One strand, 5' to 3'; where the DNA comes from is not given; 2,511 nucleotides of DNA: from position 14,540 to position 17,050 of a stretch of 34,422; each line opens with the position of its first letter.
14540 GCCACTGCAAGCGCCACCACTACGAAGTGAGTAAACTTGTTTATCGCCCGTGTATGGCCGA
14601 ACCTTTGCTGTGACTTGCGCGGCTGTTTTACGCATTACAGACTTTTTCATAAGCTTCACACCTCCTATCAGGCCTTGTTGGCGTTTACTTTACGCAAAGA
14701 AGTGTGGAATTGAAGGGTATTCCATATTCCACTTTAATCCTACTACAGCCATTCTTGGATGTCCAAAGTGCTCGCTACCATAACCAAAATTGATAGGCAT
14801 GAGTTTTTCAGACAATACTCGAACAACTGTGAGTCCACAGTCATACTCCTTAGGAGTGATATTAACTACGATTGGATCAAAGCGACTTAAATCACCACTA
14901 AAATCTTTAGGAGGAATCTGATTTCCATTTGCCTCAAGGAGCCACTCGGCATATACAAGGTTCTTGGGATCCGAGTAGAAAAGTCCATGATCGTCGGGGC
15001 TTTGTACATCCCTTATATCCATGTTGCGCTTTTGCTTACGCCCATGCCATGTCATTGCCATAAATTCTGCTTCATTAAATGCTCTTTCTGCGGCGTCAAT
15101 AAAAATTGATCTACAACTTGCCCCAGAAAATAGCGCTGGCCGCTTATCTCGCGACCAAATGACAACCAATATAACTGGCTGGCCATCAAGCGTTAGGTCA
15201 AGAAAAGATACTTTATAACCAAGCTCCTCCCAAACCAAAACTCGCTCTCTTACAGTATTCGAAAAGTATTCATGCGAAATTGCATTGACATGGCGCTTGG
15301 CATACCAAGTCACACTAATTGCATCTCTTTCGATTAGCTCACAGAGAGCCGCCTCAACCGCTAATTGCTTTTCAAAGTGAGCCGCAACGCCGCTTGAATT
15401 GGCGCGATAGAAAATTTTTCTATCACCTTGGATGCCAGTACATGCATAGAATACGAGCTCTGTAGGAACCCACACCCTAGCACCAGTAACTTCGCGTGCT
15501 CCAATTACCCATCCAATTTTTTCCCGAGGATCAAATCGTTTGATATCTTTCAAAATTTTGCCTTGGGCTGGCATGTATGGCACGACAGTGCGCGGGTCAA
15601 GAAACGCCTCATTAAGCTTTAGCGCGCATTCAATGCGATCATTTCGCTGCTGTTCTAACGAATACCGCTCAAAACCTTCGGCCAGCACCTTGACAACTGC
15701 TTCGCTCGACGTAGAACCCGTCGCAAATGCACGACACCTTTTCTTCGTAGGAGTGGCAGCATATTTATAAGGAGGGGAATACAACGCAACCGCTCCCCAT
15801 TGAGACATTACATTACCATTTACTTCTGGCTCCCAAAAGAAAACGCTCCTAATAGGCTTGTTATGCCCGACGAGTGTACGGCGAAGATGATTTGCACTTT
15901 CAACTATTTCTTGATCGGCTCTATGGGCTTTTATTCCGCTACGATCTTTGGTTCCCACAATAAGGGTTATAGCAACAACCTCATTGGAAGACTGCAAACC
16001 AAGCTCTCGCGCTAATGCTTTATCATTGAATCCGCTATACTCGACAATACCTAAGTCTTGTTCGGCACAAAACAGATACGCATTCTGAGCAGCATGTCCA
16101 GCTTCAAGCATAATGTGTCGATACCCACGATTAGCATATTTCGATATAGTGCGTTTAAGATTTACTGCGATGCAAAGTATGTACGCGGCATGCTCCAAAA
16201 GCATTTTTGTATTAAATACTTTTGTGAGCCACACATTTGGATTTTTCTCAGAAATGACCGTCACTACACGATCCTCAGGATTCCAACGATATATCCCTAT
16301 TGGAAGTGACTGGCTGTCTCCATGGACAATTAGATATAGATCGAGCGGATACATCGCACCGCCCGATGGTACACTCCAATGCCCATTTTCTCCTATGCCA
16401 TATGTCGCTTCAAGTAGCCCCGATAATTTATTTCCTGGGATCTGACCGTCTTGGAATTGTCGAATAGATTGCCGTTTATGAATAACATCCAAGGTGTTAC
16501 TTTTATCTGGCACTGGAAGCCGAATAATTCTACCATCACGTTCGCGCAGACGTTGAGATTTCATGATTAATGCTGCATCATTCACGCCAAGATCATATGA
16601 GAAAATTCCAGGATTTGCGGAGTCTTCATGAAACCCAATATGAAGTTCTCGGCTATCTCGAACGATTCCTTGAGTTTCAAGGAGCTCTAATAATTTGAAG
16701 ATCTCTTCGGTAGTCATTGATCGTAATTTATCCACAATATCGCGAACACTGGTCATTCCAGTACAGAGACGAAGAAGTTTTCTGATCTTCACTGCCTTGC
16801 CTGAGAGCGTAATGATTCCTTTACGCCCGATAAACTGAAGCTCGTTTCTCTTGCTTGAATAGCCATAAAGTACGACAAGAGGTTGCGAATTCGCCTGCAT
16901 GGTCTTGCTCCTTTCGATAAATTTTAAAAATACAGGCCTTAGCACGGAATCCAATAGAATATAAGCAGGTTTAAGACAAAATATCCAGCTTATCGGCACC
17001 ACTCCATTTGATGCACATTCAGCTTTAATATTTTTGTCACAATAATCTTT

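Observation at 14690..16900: Single-polypeptide SagB dehydrogenase :: YcaO cyclodehydratase with an RRE-like N-terminus and no adjacent E1-like partner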

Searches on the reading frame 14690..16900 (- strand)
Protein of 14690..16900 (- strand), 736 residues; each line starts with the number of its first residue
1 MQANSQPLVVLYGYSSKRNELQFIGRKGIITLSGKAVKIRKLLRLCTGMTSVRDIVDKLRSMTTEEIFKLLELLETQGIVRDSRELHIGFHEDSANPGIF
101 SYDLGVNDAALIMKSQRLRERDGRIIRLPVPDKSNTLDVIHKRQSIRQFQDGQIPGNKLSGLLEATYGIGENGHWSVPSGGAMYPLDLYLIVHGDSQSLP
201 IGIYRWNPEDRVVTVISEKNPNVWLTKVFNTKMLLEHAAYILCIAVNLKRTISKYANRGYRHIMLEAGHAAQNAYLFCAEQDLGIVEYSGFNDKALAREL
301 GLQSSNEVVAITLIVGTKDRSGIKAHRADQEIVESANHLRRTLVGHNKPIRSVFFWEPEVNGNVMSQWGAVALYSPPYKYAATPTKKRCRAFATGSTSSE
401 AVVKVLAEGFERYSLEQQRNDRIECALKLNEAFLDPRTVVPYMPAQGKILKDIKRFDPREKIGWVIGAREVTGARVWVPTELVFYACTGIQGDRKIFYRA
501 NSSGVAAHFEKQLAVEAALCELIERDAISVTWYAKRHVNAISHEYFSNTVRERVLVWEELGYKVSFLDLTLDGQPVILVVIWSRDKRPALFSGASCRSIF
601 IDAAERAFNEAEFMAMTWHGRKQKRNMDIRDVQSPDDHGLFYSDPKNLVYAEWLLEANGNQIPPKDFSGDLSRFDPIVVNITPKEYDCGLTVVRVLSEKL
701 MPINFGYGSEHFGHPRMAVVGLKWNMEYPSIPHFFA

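Call 4: search_protein_families(library=pfam, proteins=[window:14690-16900:-], max_evalue=1)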
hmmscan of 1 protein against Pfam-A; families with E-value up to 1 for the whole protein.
window:14690-16900:- (736 aa): 6 families
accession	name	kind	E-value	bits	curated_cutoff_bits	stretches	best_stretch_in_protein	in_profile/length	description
PF02624.21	YcaO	-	8.9e-41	140.7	25.7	1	394-696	3-320/325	YcaO cyclodehydratase, ATP-ad Mg2+-binding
PF00881.29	Nitroreductase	-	5.7e-19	69.4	23.5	1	140-316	1-166/167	Nitroreductase family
PF22979.2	HTH_69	-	0.13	12.6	27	1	51-82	28-58/69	Winged helix-turn-helix domain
PF21508.2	MenC_N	-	0.18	12.4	27.3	1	99-129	6-35/94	MenC, N-terminal domain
PF07466.16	DUF1517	-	0.18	12.3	23.3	1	230-367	42-171/184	Protein of unknown function (DUF1517)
PF14394.12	DUF4423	-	0.23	11.7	30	1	36-84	23-70/165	Domain of unknown function (DUF4423)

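Call 5: search_protein_families(library=ncbifam, proteins=[window:14690-16900:-], max_evalue=1)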
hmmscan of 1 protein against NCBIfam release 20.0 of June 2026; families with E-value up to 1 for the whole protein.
window:14690-16900:- (736 aa): 6 families
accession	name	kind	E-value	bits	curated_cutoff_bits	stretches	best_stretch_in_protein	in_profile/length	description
TIGR03604.1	TOMM_cyclo_SagD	subfamily_domain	4.3e-44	150.9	219.25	1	394-725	2-360/377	thiazole/oxazole-forming peptide maturase, SagD family component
TIGR03605.1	antibiot_sagB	domain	1.1e-28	99.9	78.4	1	163-317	9-173/173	SagB family peptide dehydrogenase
TIGR04511.1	SagB_rel_DH_2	exception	1.2e-17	64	240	1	119-312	157-363/380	putative peptide maturation dehydrogenase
TIGR03266.1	methan_mark_1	equivalog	3.3e-17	62.5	365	1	394-620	58-275/376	YcaO-related McrA-glycine thioamidation protein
TIGR00702.1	TIGR00702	domain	1.2e-15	57.5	75.65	1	395-611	55-265/377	YcaO-type kinase domain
NF007743.0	PRK10423.1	equivalog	0.096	11.8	531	1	198-281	139-220/330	ribose operon transcriptional repressor RbsR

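Call 8: find_homologous_proteins(query=window:14690-16900:-, max_evalue=0.00001)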
Query window:14690-16900:- (736 aa): 82 proteins with E <= 0.00001 among 8000 candidates.
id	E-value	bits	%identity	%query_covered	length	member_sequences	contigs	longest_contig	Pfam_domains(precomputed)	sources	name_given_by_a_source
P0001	0.0e+0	1700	100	100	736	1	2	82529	PF00881.30,PF02624.22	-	-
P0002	0.0e+0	1302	76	100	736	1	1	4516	PF00881.30,PF02624.22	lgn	-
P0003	0.0e+0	1168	68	100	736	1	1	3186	PF00881.30,PF02624.22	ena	-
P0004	0.0e+0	1135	66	100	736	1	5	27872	PF00881.30,PF02624.22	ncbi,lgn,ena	-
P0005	0.0e+0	1109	64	100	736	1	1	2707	PF00881.30,PF02624.22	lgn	-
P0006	0.0e+0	1105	64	100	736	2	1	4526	PF00881.30,PF02624.22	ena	-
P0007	0.0e+0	1100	65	100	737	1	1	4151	PF00881.30,PF02624.22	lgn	-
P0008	0.0e+0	1083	65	100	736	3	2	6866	PF00881.30,PF02624.22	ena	-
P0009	0.0e+0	1063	63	100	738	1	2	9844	PF00881.30,PF02624.22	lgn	-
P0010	0.0e+0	1055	62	100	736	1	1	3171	PF00881.30,PF02624.22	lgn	-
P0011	0.0e+0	1050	63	100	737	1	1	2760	PF00881.30,PF02624.22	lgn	-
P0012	0.0e+0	1028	62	100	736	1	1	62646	PF00881.30,PF02624.22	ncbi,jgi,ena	-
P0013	3.3e-296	1002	61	100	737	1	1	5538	PF00881.30,PF02624.22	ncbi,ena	-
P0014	8.4e-292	988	61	100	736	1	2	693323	PF00881.30,PF02624.22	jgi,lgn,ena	-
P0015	4.1e-291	986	60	100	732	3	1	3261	PF00881.30,PF02624.22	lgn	-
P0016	2.9e-290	983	57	100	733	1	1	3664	PF00881.30,PF02624.22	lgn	-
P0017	5.1e-290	982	59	100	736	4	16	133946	PF00881.30,PF02624.22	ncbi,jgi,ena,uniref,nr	ncbi:MAG: hypothetical protein A3B11_00550 [Candidatus Taylorbacteria bacterium RIFCSPLOWO2_01_FULL_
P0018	1.1e-289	981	60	100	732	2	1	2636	PF00881.30,PF02624.22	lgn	-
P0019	5.0e-289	979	59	100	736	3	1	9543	PF00881.30,PF02624.22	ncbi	-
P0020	5.0e-289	979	58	100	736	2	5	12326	PF00881.30,PF02624.22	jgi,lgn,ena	-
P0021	1.2e-288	977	59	100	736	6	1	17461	PF00881.30,PF02624.22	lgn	-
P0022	6.5e-288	975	59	100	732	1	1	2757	PF00881.30,PF02624.22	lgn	-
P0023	2.1e-287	973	59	100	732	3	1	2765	PF00881.30,PF02624.22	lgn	-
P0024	2.8e-287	973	59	100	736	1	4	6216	PF00881.30,PF02624.22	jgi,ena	-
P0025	8.4e-284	961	58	100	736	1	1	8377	PF00881.30,PF02624.22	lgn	-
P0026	1.2e-283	961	58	100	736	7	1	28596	PF00881.30,PF02624.22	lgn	-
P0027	2.5e-283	960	59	100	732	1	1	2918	PF00881.30,PF02624.22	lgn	-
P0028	3.3e-283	959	58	100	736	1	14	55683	PF00881.30,PF02624.22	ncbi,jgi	jgi:thiazole/oxazole-forming peptide maturase SagD family component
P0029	8.8e-283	958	58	100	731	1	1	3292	PF00881.30,PF02624.22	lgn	-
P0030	2.8e-282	956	58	100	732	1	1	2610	PF00881.30,PF02624.22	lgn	-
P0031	5.3e-282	956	58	100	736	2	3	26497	PF00881.30,PF02624.22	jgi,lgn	jgi:ribosomal protein S12 methylthiotransferase accessory factor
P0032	6.0e-282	955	57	100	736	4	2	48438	PF00881.30,PF02624.22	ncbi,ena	-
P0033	1.1e-281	954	57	100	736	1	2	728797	PF00881.30,PF02624.22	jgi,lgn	jgi:ribosomal protein S12 methylthiotransferase accessory factor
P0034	4.2e-281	953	58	99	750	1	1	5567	PF00881.30,PF02624.22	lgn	-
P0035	4.1e-280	949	58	100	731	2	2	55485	PF00881.30,PF02624.22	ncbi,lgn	-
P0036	2.3e-279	947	58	100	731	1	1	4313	PF00881.30,PF02624.22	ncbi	-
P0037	8.1e-277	938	56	100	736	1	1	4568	PF00881.30,PF02624.22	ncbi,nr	ncbi:MAG: YcaO-like family protein [Candidatus Taylorbacteria bacterium]|nr:YcaO-like family protein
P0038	1.4e-275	934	57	100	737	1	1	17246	PF00881.30,PF02624.22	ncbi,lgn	ncbi:MAG: YcaO-like family protein [Patescibacteria group bacterium]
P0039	4.1e-272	923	56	99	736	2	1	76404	PF00881.30,PF02624.22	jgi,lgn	-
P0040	1.7e-267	908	55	100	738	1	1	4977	PF00881.30,PF02624.22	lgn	-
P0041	1.5e-262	891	54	100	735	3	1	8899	PF00881.30,PF02624.22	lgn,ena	-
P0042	1.1e-260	885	54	100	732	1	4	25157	PF00881.30,PF02624.22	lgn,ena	-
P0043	1.1e-260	885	54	100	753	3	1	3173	PF00881.30,PF02624.22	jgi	jgi:thiazole/oxazole-forming peptide maturase SagD family component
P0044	2.0e-254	864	54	98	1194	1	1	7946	PF00881.30,PF00270.36,PF02624.22,PF00176.30,PF04851.22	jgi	-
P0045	2.8e-250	851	52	100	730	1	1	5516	PF00881.30,PF02624.22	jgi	jgi:ribosomal protein S12 methylthiotransferase accessory factor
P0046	5.4e-248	843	53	100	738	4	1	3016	PF00881.30,PF02624.22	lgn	-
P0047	8.4e-248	842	50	100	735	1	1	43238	PF00881.30,PF02624.22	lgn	-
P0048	1.7e-207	709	46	100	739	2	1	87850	PF00881.30,PF02624.22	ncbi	-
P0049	1.2e-194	667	55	75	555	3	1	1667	PF00881.30,PF02624.22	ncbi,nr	ncbi:MAG: YcaO-like family protein, partial [Candidatus Uhrbacteria bacterium]|nr:YcaO-like family p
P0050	1.0e-180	621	55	74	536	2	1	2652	PF00881.30,PF02624.22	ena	-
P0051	5.1e-178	612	57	67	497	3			PF00881.30,PF02624.22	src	-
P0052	6.1e-170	585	61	58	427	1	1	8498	PF02624.22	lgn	-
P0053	1.8e-167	577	41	100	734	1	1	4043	PF00881.30,PF02624.22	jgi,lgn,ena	-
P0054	2.6e-162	560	56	63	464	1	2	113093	PF00881.30,PF02624.22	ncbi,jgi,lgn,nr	ncbi:MAG: SagB family peptide dehydrogenase [Parcubacteria group bacterium]|nr:SagB family peptide d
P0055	1.2e-151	525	39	100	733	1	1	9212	PF00881.30,PF02624.22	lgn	-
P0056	1.8e-148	514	39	100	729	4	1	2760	PF00881.30,PF02624.22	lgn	-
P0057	9.3e-147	508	40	99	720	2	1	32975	PF00881.30,PF02624.22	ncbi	ncbi:MAG: YcaO-like family protein [Minisyncoccia bacterium]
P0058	7.2e-144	499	38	100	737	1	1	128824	PF00881.30,PF02624.22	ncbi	-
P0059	3.0e-143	497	38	99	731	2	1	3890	PF00881.30,PF02624.22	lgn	-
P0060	5.7e-142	493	41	91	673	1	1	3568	PF00881.30,PF02624.22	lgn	-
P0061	8.7e-141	489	37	100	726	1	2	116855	PF00881.30,PF02624.22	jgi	jgi:thiazole/oxazole-forming peptide maturase SagD family component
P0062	4.6e-140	486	37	99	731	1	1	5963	PF00881.30,PF02624.22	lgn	-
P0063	3.1e-138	480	38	100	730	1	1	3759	PF00881.30,PF02624.22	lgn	-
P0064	6.2e-136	473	37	100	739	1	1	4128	PF00881.30,PF02624.22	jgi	-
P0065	3.7e-130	454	37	99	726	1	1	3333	PF00881.30,PF02624.22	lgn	-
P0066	3.4e-125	437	37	99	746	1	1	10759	PF00881.30,PF02624.22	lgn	-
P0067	3.7e-125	437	35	100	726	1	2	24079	PF00881.30,PF02624.22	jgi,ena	-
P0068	5.5e-123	430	37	100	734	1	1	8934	PF00881.30,PF02624.22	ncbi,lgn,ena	-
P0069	2.8e-114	401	35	100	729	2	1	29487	PF00881.30,PF02624.22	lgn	-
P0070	3.9e-108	381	32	99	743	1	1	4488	PF00881.30,PF02624.22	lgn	-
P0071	1.2e-107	379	36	91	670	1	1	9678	PF00881.30,PF02624.22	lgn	-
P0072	4.0e-104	367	39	77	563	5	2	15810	PF00881.30,PF02624.22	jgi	jgi:ribosomal protein S12 methylthiotransferase accessory factor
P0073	5.4e-94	334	32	95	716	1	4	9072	PF00881.30,PF02624.22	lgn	-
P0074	1.4e-77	280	32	97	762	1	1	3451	PF00881.30,PF02624.22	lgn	-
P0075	3.7e-73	265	30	100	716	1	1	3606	PF00881.30,PF02624.22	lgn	-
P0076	2.8e-71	259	29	97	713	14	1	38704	PF00881.30,PF02624.22,PF14512.12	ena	-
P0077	5.1e-70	255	29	95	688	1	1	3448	PF00881.30,PF02624.22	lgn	-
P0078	2.8e-69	252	28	97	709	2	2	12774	PF00881.30,PF02624.22,PF14512.12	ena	-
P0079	1.3e-68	250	29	100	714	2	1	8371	PF00881.30,PF02624.22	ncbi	-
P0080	7.8e-60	221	27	99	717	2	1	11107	PF00881.30,PF02624.22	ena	-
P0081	8.3e-59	218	27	100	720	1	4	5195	PF00881.30,PF02624.22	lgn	-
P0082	1.1e-32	131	25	94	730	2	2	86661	PF00881.30,PF02624.22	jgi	jgi:ribosomal protein S12 methylthiotransferase accessory factor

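Call 11: find_encoding_contigs(protein=P0017, flank=10000, max_places=4)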
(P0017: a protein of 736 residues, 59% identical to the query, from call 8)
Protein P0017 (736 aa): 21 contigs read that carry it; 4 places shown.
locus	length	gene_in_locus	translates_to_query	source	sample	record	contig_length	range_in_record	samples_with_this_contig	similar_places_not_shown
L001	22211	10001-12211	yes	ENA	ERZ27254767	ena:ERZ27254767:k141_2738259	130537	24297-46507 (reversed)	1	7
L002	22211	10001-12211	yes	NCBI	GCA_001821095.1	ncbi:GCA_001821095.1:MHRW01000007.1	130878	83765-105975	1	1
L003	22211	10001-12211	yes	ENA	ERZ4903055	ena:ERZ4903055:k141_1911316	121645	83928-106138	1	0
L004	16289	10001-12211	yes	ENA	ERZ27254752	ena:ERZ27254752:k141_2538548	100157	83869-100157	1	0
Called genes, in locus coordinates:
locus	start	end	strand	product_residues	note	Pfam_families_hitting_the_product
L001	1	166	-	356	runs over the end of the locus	PF01476:LysM, PF23446:LysM1_NFP_LYK (faint), PF23473:LysM3_LYK4_5 (weak), PF01476:LysM, PF01551:Peptidase_M23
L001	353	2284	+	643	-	PF00580:UvrD-helicase, PF01443:Viral_helicase1 (faint), PF13245:AAA_19, PF13604:AAA_30 (faint), PF13087:AAA_12 (faint), PF13361:UvrD_C, PF13538:UvrD_C_2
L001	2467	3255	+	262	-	PF00398:RrnaAD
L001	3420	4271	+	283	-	-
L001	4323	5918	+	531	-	-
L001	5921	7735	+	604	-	-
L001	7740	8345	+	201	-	-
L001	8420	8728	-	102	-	-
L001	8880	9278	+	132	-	-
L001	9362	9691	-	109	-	-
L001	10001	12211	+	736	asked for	PF00881:Nitroreductase, PF02624:YcaO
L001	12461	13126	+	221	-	PF10026:DUF2268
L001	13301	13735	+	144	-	PF12666:PrgI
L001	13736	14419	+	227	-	PF26593:TraC-like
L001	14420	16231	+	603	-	PF19044:P-loop_TraG, PF01935:DUF87 (weak), PF12846:AAA_10 (faint)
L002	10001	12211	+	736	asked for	PF00881:Nitroreductase, PF02624:YcaO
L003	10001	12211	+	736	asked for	PF00881:Nitroreductase, PF02624:YcaO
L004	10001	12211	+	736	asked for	PF00881:Nitroreductase, PF02624:YcaO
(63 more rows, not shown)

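Call 17: find_related_loci(query=window:14690-16900:-, collection=genome_contigs, flank=6000)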
Query window:14690-16900:- (736 aa) in genome_contigs; peptide patterns used: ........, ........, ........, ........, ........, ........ (x = any residue, [..] = any of these).
48 stretches matched a pattern; 4 encode a relative of the query (tblastn E <= 1e-3); 4 distinct loci.
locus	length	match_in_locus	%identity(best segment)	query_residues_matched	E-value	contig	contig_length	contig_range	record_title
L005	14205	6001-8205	59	1-736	0e+0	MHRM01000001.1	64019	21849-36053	MAG: Candidatus Taylorbacteria bacterium RIFCSPHIGHO2_02_FULL_44_12 rifcsphigho2_02_scaffold_1142, whole genome shotgun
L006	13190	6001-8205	57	1-736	0e+0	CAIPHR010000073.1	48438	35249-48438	uncultured bacterium isolate MJ-2014_bin-1666 genome assembly, contig: bin-1666:73/95, whole genome shotgun sequence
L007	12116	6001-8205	57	1-736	0e+0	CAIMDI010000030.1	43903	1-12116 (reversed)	Candidatus Taylorbacteria bacterium isolate KTt_bin-0984 genome assembly, contig: bin-0984:30/36, whole genome shotgun s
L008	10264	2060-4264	57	1-736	0e+0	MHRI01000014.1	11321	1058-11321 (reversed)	MAG: Candidatus Taylorbacteria bacterium RIFCSPHIGHO2_01_FULL_51_15 rifcsphigho2_01_scaffold_20107, whole genome shotgun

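Call 20: find_related_loci(query=A1, collection=metagenome_contigs, flank=5000)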
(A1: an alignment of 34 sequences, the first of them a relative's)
Query A1 (736 aa) in metagenome_contigs; peptide patterns used: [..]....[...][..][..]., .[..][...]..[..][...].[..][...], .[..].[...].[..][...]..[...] (x = any residue, [..] = any of these).
600 stretches matched a pattern (row limit reached: there are more); 455 encode a relative of the query (tblastn E <= 1e-3); the best 80 are kept; 80 distinct loci.
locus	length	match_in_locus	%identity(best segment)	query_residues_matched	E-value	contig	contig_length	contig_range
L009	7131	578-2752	39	6-736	2e-164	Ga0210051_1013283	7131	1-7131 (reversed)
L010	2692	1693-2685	68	1-331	2e-156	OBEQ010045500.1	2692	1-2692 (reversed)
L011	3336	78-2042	30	54-736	3e-78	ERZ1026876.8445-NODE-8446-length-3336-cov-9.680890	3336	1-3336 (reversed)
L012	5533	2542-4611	29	19-736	7e-77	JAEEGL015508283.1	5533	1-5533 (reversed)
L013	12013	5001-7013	29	36-736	1e-75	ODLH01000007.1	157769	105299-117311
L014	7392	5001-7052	28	21-736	3e-72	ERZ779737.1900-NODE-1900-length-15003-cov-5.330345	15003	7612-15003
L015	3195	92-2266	27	4-736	4e-70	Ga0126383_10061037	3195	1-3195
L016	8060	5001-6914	28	69-736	2e-68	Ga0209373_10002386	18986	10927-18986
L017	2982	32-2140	27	6-736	2e-68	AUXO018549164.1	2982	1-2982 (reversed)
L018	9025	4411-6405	28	42-736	1e-61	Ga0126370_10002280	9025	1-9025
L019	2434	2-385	70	609-736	5e-58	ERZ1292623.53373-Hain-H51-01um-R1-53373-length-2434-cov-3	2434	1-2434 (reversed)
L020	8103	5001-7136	26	5-734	1e-54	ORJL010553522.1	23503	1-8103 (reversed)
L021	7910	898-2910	29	36-736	1e-75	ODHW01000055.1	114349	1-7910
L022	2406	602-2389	28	30-654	2e-54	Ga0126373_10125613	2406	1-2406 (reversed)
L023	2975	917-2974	26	24-721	2e-52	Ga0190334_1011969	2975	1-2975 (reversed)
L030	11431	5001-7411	31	3-717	2e-38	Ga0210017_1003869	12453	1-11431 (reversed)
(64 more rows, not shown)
